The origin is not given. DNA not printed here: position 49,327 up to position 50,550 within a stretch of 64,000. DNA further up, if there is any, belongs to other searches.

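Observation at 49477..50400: Second gene of the lexA operon is a shortened Y-family polymerase homologue that seems to have lost its catalytic carboxylates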

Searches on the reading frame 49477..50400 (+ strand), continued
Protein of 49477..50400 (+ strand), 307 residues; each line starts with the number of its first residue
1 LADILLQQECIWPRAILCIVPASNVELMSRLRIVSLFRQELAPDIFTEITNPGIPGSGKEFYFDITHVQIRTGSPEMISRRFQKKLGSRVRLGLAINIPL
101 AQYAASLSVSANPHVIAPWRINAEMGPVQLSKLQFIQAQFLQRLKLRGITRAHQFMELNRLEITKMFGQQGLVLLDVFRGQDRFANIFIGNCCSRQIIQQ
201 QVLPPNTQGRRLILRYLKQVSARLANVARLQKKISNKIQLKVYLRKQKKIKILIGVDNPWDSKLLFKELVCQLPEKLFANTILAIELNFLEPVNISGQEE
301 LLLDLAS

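Call 24: find_encoding_contigs(protein=P0156, flank=10000, max_places=3)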
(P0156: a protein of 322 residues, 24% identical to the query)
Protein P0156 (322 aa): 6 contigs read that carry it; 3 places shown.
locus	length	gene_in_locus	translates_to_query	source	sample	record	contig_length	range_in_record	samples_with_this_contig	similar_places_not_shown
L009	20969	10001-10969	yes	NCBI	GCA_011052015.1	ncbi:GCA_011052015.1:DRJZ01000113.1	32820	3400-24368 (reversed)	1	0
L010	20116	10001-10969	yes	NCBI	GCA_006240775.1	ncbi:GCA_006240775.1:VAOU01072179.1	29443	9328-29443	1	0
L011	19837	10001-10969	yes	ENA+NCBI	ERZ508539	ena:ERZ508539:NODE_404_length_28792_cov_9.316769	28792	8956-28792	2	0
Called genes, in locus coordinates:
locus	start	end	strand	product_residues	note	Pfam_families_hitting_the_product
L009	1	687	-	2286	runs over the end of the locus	-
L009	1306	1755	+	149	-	PF00589:Phage_integrase (weak)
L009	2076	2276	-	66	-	PF02599:CsrA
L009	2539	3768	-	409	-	PF00696:AA_kinase, PF01842:ACT, PF22468:ACT_9 (weak), PF01842:ACT (weak), PF13840:ACT_7, PF22468:ACT_9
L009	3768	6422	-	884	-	PF01411:tRNA-synt_2c, PF07973:tRNA_SAD, PF02272:DHHA1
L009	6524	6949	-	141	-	PF21982:RecX_HTH1 (weak), PF02631:RecX_HTH2, PF21981:RecX_HTH3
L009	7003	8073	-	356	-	PF00154:RecA_N, PF08423:Rad51, PF06745:ATPase (faint), PF01637:ATPase_2 (weak), PF27531:MT3502_N (weak), PF21096:RecA_C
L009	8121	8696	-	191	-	PF02834:LigT_PEase, PF13563:2_5_RNA_ligase2 (weak)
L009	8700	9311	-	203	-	PF02464:CinA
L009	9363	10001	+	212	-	PF01726:LexA_DNA_bind, PF13545:HTH_Crp_2 (weak), PF08279:HTH_11 (weak), PF09339:HTH_IclR (weak), PF00717:Peptidase_S24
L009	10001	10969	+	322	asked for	-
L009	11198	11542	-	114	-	-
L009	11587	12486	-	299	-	PF01740:STAS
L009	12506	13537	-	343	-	PF13581:HATPase_c_2 (weak), PF07228:SpoIIE (weak)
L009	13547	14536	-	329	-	PF00990:GGDEF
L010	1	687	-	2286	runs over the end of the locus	-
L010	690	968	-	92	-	-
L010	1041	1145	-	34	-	-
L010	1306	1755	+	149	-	PF00589:Phage_integrase (weak)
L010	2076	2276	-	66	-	PF02599:CsrA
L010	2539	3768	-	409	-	PF00696:AA_kinase, PF01842:ACT, PF22468:ACT_9 (weak), PF01842:ACT (weak), PF13840:ACT_7, PF22468:ACT_9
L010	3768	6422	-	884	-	PF01411:tRNA-synt_2c, PF07973:tRNA_SAD, PF02272:DHHA1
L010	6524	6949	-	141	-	PF21982:RecX_HTH1 (weak), PF02631:RecX_HTH2, PF21981:RecX_HTH3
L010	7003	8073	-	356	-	PF00154:RecA_N, PF08423:Rad51, PF06745:ATPase (faint), PF01637:ATPase_2 (weak), PF27531:MT3502_N (weak), PF21096:RecA_C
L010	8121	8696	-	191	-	PF02834:LigT_PEase, PF13563:2_5_RNA_ligase2 (weak)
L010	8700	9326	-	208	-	PF02464:CinA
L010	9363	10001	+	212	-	PF01726:LexA_DNA_bind, PF13545:HTH_Crp_2 (weak), PF08279:HTH_11 (weak), PF09339:HTH_IclR (weak), PF00717:Peptidase_S24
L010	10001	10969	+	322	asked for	-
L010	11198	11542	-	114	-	-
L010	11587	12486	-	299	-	PF01740:STAS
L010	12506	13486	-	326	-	PF13581:HATPase_c_2 (weak), PF07228:SpoIIE (weak)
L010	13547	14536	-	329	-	PF00990:GGDEF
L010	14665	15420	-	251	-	PF08032:SpoU_sub_bind, PF00588:SpoU_methylase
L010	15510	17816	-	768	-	PF08206:OB_RNB, PF17876:CSD2, PF00773:RNB, PF00575:S1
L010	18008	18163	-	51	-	-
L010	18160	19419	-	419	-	-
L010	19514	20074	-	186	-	PF14690:Zn_ribbon_ISL3, PF13542:HTH_Tnp_ISL3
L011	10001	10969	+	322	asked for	-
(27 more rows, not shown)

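Call 25: find_encoding_contigs(protein=P0157, flank=10000, max_places=3)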
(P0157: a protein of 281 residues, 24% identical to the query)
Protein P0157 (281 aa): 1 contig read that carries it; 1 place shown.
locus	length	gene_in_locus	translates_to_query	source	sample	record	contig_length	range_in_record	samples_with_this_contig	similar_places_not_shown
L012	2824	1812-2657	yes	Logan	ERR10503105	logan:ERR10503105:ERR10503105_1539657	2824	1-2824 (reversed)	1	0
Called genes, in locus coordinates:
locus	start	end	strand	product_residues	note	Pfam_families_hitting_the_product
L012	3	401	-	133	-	?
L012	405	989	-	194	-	PF02464:CinA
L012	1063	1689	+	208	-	PF01726:LexA_DNA_bind, PF08279:HTH_11 (weak), PF13545:HTH_Crp_2 (weak), PF09339:HTH_IclR (weak), PF00717:Peptidase_S24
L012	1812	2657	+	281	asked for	PF11799:IMS_C (faint)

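Call 38: fold_search(model_id=the predicted structure, library=pdb)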
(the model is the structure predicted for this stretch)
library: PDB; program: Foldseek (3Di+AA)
matches with E <= 10: 859; with E <= 0.001: 182
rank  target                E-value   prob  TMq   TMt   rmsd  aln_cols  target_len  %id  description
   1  9a5e_A                3.3e-13  1.00  0.33  0.26  16.5       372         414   14  Integrative model of DPO41-RPOZ by crosslinking MS and deep learning (released 2024-09-18)
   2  6juo_A                1.2e-11  1.00  0.32  0.29  15.1       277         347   15  MsDpo4-DNA complex 4 (released 2020-02-19)
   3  6jum_A                1.2e-11  1.00  0.32  0.28  16.3       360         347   12  MsDpo4-DNA complex 2 (released 2020-02-19)
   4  4f4w_A                4.7e-11  1.00  0.29  0.27  14.4       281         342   18  Y-family DNA polymerase chimera Dbh-Dpo4-Dpo4 #1 (released 2013-01-02)
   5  6jul_A                1.7e-10  1.00  0.31  0.28  15.1       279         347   14  MsDpo4-DNA complex 1 (released 2020-02-19)
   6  4ir1_A                1.8e-10  1.00  0.30  0.27  15.1       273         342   15  Polymerase-DNA Complex (released 2013-04-10)
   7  4g3i_A                1.8e-10  1.00  0.27  0.25  15.4       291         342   16  Crystal structure of Dpo4 in complex with DNA duplex (released 2013-08-07)
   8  4nlg_A                3.2e-10  1.00  0.28  0.26  14.8       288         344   18  Y-family DNA polymerase chimera Dbh-Dpo4(243-245)-Dbh (released 2014-01-22)
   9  6jun_A                3.4e-10  1.00  0.31  0.28  15.2       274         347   14  MsDpo4-DNA complex 3 (released 2020-02-19)
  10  4f4y_A                3.6e-10  1.00  0.28  0.26  14.8       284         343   19  Y-family DNA polymerase chimera Dbh-Dpo4-Dbh (released 2013-01-02)
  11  2jei_A                4.0e-10  1.00  0.28  0.26  15.2       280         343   16  The Molecular Basis of Selectivity of Nucleoside Triphosphate Incorporation Opposite O6-Benzylguanine by Sulfolobus so (released 2007-03-13)
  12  4hyk_A                4.6e-10  1.00  0.31  0.29  13.0       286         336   19  Dbh Ternary Complex (substrates partially disordered) (released 2013-01-02)
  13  2uvr_A                5.2e-10  1.00  0.28  0.26  15.1       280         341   16  Crystal structures of mutant Dpo4 DNA polymerases with 8-oxoG containing DNA template-primer constructs (released 2007-05-08)
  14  3bq0_A                5.8e-10  1.00  0.30  0.28  13.0       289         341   18  Pre-insertion binary complex of Dbh DNA polymerase (released 2008-04-08)
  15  2uvu_A                5.8e-10  1.00  0.28  0.26  15.1       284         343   16  Crystal structures of mutant Dpo4 DNA polymerases with 8-oxoG containing DNA template-primer constructs (released 2007-05-08)
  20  7yll                  1.5e-09  1.00  0.32  0.30  14.8       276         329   16  Crystal structure of TTEDbh (released 2023-12-06)
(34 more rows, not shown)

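Call 39: find_related_loci(query=A4, collection=metagenome_contigs, flank=6000)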
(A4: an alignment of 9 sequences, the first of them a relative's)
Query A4 (334 aa) in metagenome_contigs; peptide patterns used: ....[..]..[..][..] (x = any residue, [..] = any of these).
108 stretches matched a pattern; 60 encode a relative of the query (tblastn E <= 1e-3); 60 distinct loci.
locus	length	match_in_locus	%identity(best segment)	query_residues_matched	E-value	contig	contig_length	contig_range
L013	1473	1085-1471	100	1-129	8e-87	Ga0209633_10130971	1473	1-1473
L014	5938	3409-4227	45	27-294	1e-71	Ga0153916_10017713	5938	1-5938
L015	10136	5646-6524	41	11-298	1e-69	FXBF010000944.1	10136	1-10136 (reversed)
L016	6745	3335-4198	42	12-294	9e-70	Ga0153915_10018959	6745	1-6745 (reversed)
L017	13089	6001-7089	45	1-294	2e-68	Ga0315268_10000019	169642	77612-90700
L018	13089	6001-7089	44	1-294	2e-68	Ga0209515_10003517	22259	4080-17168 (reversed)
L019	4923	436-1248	46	28-294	4e-68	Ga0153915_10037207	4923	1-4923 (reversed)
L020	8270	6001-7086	46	1-294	9e-68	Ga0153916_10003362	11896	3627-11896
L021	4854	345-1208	42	12-294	8e-67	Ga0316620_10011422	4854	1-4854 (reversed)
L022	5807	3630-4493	41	12-294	2e-66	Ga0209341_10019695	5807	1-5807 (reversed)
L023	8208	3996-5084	44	1-294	1e-66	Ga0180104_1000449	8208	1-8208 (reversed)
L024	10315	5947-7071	43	1-294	7e-66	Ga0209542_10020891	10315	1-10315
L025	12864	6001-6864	41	12-294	1e-65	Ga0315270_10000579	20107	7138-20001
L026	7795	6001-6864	41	12-294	1e-65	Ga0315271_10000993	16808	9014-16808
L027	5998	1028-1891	41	12-294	1e-65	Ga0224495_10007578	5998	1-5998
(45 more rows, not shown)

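Call 41: list_cluster_members(proteins=[P0011, P0012, P0014, P0015, P0016, P0017, P0020, P0021, P0033, P0034])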
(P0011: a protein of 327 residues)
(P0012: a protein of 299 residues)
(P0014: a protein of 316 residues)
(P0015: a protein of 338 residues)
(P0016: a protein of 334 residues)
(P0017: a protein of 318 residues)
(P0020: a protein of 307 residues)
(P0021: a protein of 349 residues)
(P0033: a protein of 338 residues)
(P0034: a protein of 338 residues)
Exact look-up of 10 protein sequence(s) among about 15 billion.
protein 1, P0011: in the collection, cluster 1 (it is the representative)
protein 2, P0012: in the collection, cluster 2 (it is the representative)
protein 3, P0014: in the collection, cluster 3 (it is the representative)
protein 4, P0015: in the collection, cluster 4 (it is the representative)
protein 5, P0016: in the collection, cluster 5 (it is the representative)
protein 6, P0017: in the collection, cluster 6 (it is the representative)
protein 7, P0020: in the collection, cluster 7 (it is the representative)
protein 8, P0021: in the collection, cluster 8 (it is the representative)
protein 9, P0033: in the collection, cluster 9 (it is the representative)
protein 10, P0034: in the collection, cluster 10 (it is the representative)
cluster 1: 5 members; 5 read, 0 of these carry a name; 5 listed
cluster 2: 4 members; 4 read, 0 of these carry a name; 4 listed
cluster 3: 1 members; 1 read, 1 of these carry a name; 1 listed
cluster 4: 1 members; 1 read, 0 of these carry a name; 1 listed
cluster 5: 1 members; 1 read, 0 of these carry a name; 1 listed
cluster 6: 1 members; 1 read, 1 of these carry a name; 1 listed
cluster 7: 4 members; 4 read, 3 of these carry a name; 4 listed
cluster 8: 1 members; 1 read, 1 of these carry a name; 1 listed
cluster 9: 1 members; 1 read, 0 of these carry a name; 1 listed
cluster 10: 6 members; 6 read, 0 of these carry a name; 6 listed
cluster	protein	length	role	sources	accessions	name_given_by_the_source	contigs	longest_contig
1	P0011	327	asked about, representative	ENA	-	-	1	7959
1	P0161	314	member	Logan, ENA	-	-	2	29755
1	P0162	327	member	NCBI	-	-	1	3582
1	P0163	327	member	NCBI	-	-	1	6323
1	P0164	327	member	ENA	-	-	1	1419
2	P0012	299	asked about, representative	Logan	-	-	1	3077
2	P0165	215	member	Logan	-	-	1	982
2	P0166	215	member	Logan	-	-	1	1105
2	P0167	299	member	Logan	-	-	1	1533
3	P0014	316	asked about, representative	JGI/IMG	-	nucleotidyltransferase/DNA polymerase involved in DNA repair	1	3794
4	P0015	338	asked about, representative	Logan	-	-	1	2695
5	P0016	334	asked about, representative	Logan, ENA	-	-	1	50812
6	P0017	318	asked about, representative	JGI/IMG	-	hypothetical protein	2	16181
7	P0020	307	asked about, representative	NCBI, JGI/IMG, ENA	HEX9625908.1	MAG TPA: hypothetical protein VGA00_03100 [Acidiferrobacterales bacterium]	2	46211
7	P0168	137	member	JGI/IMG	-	hypothetical protein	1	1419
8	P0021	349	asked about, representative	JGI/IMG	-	nucleotidyltransferase/DNA polymerase involved in DNA repair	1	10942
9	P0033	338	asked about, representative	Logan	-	-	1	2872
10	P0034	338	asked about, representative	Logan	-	-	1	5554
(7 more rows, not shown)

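Call 42: search_solved_structures(query=A3, max_evalue=0.001, show_alignments=4)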
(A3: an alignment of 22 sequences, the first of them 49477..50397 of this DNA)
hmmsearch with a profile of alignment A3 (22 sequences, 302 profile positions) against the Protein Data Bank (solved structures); distinct sequences matched with E-value up to 0.001: 69 (the best 60 are shown).
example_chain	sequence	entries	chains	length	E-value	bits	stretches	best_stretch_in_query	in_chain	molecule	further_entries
7yll_A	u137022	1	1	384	1.5e-31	113.2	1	25-290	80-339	DNA polymerase IV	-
4nlg_A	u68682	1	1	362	1.3e-23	87.1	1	26-263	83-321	DNA polymerase IV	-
4f4y_A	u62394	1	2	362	1.4e-23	87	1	26-263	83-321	DNA polymerase IV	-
4irc_F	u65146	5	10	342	9.3e-23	84.3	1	23-180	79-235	DNA polymerase IV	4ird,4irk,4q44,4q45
4r8u_B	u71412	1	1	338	9.7e-23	84.3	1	23-180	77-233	DNA polymerase IV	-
6juq_A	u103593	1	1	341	9.7e-23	84.3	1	23-180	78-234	DNA polymerase IV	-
4r8u_A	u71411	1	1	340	9.8e-23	84.2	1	23-180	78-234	DNA polymerase IV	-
6jup_F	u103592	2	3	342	9.8e-23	84.2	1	23-180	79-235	DNA polymerase IV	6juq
4ir1_F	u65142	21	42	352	1e-22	84.2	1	23-180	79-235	DNA polymerase IV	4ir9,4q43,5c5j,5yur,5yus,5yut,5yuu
3bq0_A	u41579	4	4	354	1.1e-22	84.1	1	26-263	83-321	DNA polymerase IV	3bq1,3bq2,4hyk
1k1q_A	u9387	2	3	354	1.1e-22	84.1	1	26-263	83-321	DBH protein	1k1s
3gqc_A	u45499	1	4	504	5.8e-22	81.7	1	27-258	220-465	DNA repair protein REV1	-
4f4z_B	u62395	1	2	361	1.1e-17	67.6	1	22-263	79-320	DNA polymerase IV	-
4f50_A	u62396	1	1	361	2.7e-17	66.4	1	26-180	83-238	DNA polymerase IV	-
4f4w_A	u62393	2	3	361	4.6e-17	65.6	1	26-175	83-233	DNA polymerase IV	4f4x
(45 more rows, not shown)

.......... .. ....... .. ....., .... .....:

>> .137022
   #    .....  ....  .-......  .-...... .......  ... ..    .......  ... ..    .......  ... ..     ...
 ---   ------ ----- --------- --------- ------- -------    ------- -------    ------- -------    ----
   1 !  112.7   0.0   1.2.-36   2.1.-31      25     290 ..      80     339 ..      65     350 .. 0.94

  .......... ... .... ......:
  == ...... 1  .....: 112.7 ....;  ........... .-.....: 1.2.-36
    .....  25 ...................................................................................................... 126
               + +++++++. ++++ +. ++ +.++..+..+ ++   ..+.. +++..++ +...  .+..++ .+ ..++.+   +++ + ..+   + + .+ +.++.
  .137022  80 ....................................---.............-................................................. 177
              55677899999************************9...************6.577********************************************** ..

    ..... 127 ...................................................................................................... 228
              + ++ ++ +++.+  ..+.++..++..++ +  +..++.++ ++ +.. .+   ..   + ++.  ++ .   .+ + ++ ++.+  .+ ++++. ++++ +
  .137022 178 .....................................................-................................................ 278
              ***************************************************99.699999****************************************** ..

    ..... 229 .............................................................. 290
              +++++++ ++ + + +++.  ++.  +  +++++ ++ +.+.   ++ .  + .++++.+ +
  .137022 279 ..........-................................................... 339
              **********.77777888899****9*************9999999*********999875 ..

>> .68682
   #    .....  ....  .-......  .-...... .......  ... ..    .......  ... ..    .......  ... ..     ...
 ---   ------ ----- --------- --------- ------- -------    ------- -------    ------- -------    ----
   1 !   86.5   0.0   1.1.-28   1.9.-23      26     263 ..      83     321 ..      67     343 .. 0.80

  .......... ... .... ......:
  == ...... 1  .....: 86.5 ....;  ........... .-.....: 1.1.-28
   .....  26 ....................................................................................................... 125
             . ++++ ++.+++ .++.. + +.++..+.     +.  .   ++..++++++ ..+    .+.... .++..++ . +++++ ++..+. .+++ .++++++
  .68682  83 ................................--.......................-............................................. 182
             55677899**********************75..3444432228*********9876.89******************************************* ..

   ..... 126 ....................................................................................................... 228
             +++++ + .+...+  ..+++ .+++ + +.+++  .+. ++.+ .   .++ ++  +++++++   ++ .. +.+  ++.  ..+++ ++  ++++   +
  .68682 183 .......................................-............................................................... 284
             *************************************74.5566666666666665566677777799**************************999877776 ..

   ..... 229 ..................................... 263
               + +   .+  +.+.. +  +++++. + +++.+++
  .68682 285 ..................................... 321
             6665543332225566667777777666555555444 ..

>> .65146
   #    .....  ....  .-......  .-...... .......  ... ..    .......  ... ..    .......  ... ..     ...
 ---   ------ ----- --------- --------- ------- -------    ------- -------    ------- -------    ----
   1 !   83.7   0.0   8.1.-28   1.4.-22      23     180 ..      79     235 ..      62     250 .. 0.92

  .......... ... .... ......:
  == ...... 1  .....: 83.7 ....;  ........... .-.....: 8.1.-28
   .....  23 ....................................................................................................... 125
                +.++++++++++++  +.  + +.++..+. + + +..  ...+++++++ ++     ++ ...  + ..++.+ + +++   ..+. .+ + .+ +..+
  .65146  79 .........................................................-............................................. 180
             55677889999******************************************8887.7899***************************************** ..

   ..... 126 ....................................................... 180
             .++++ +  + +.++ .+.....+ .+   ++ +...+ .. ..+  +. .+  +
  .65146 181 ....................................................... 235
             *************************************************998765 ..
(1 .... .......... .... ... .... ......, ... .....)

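Call 50: predict_structure(alignment_id=A3)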
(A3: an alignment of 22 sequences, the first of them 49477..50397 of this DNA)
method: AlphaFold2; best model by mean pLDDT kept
length: 307 residues; sequences in the alignment: 22
mean_pLDDT: 82.7   pTM: 0.80
mean pLDDT of the five models: 82.7, 82.2, 80.9, 80.8, 79.9
residues with pLDDT >= 90: 153; 70-90: 95; 50-70: 35; < 50: 24
segments of 3 or more residues with pLDDT < 50: 1-7, 184-193, 303-307
pLDDT, mean of each block of 10 residues (from residue 1): 45 91 70 76 62 60 88 90 88 93 91 93 95 91 97 96 92 90 48 66 91 94 87 89 85 89 93 92 90 74 45
secondary structure, 60 per line:
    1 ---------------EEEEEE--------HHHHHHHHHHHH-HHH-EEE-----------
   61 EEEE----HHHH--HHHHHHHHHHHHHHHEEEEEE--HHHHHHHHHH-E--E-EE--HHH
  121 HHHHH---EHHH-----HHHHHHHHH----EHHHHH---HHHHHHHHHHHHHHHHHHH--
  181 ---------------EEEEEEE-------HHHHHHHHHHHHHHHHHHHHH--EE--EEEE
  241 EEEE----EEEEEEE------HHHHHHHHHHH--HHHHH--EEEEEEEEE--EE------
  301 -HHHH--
elements in order: E16-21 H30-41 E47-49 E61-64 H69-72 H75-89 E90-95 H98-107 H118-125 H138-146 H152-156 H160-178 E196-202 H210-230 E237-244 E249-255 H262-272 H275-279 E282-290 H302-305
